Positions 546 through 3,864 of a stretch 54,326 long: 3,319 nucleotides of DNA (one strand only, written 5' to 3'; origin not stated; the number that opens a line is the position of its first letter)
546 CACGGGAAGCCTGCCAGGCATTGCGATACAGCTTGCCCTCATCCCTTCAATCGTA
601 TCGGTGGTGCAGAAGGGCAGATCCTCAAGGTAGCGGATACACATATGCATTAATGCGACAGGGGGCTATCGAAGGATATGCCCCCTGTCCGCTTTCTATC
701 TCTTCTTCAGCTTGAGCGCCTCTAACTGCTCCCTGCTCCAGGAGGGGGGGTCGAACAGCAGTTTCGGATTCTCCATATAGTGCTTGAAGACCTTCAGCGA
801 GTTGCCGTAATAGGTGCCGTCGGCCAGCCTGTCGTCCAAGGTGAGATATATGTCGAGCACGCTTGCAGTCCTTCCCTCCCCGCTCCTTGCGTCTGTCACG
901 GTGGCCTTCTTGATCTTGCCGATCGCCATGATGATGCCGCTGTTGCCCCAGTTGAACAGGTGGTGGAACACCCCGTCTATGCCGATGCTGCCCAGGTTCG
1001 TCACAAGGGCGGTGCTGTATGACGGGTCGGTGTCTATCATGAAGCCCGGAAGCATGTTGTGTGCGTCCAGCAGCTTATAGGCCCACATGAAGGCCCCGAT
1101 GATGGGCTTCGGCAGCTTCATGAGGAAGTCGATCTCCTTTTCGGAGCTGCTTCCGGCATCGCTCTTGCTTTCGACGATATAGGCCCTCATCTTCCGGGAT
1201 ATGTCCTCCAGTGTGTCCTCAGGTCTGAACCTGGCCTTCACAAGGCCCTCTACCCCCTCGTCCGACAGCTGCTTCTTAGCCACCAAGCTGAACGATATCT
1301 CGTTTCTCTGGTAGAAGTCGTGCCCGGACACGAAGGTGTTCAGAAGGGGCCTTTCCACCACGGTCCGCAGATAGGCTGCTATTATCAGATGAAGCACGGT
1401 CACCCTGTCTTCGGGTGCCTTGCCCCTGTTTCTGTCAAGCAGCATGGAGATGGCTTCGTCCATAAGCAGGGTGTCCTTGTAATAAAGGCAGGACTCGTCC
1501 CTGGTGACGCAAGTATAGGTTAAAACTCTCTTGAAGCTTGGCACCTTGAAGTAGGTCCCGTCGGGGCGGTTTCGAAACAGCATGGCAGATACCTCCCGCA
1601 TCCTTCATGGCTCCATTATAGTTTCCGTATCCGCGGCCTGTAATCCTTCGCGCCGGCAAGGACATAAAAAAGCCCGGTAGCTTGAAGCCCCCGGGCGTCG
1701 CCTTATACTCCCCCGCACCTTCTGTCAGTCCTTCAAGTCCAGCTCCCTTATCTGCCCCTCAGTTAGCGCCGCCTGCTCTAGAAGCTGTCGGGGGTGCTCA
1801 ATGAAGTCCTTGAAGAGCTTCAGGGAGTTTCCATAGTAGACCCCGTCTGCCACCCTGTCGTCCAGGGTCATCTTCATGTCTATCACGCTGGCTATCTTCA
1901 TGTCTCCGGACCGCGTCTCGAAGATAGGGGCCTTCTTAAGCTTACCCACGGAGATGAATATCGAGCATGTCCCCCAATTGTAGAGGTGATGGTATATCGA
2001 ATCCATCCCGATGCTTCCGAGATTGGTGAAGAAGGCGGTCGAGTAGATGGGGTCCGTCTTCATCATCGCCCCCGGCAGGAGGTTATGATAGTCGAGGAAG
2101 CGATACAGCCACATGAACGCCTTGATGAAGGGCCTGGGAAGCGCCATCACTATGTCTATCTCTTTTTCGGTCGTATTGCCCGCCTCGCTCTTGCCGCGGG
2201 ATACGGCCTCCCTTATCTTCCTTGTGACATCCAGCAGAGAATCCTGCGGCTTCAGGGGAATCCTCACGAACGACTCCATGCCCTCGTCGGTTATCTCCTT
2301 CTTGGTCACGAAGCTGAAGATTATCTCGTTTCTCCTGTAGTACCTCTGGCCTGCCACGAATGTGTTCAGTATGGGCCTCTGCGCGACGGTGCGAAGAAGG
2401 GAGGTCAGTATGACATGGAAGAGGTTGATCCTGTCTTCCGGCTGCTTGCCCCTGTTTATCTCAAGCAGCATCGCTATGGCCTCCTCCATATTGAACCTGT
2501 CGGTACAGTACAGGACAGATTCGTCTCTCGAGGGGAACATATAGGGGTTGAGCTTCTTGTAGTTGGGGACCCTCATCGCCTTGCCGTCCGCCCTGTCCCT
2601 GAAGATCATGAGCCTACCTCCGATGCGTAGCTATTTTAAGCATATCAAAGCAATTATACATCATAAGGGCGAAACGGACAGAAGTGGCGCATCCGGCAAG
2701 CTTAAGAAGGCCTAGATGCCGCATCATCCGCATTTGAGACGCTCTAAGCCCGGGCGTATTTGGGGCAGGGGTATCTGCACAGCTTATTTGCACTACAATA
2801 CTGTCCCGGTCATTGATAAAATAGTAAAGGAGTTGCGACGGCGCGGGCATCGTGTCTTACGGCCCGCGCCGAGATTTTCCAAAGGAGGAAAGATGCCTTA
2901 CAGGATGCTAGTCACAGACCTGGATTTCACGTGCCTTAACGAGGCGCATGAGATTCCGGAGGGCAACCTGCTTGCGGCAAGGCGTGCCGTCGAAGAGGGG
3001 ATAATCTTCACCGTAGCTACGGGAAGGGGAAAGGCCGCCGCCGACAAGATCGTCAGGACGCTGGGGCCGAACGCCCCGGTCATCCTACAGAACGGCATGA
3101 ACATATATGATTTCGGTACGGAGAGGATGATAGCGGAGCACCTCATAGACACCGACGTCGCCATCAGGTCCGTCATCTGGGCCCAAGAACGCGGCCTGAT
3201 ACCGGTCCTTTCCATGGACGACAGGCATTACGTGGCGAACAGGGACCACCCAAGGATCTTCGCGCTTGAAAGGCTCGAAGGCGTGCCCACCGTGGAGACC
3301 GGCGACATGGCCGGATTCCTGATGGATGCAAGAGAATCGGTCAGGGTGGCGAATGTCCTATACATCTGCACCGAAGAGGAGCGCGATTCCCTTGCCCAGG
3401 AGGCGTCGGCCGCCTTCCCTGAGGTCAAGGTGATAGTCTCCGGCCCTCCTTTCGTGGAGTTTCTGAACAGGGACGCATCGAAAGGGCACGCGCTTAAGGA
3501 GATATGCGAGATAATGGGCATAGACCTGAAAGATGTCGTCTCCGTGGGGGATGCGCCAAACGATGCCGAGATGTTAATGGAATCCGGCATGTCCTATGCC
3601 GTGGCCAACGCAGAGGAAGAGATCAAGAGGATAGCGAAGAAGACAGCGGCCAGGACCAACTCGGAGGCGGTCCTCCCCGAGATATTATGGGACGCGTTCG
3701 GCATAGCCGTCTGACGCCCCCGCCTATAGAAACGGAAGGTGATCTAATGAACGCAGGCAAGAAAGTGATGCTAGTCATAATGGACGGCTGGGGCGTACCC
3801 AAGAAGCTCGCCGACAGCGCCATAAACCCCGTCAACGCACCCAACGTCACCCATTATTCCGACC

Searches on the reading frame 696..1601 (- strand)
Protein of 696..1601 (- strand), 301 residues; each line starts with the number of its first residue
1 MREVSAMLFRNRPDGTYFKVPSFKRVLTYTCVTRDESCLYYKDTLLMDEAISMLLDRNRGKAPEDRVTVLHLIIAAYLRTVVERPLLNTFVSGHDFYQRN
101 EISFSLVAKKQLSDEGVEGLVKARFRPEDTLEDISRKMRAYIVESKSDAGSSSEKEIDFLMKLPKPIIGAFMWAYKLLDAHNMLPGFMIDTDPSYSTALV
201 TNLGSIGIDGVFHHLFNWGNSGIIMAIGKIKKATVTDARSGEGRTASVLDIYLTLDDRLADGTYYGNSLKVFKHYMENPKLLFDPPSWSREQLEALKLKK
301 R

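Call 42: search_protein_families(library=pfam, proteins=[window:696-1601:-], max_evalue=0.00001)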
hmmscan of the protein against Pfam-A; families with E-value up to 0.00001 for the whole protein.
window:696-1601:- (301 aa): 1 family
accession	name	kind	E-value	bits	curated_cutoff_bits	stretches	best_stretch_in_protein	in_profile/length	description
PF00198.28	2-oxoacid_dh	-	1.6e-12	47.8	23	1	195-283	147-231/232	2-oxoacid dehydrogenases acyltransferase (catalytic domain)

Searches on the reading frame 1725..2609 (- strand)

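Call 42: search_protein_families(library=pfam, proteins=[window:1725-2609:-], max_evalue=0.00001)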
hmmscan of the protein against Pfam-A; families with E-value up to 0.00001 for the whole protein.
window:1725-2609:- (294 aa): 1 family
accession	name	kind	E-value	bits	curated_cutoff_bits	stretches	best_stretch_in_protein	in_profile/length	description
PF00198.28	2-oxoacid_dh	-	1.7e-12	47.7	23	1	191-277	149-231/232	2-oxoacid dehydrogenases acyltransferase (catalytic domain)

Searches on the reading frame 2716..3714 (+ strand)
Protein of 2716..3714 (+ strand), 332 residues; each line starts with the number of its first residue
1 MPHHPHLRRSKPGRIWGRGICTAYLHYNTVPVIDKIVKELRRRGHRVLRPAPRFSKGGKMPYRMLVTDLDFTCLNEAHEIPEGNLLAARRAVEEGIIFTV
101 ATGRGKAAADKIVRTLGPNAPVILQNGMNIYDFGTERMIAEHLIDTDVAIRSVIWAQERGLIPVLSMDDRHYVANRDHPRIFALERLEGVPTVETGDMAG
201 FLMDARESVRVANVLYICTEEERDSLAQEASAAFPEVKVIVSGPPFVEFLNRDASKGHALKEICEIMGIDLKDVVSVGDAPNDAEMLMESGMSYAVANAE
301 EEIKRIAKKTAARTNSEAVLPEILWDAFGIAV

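Call 42: search_protein_families(library=pfam, proteins=[window:2716-3714:+], max_evalue=0.00001)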
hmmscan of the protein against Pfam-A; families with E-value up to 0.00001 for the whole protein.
window:2716-3714:+ (332 aa): 2 families
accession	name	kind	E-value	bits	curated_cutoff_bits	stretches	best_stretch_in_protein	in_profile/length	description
PF08282.18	Hydrolase_3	-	4.8e-44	151.4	20.9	1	65-320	1-252/255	haloacid dehalogenase-like hydrolase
PF05116.19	S6PP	-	2.8e-14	53.7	20.3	1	223-311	129-222/247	Sucrose-6F-phosphate phosphohydrolase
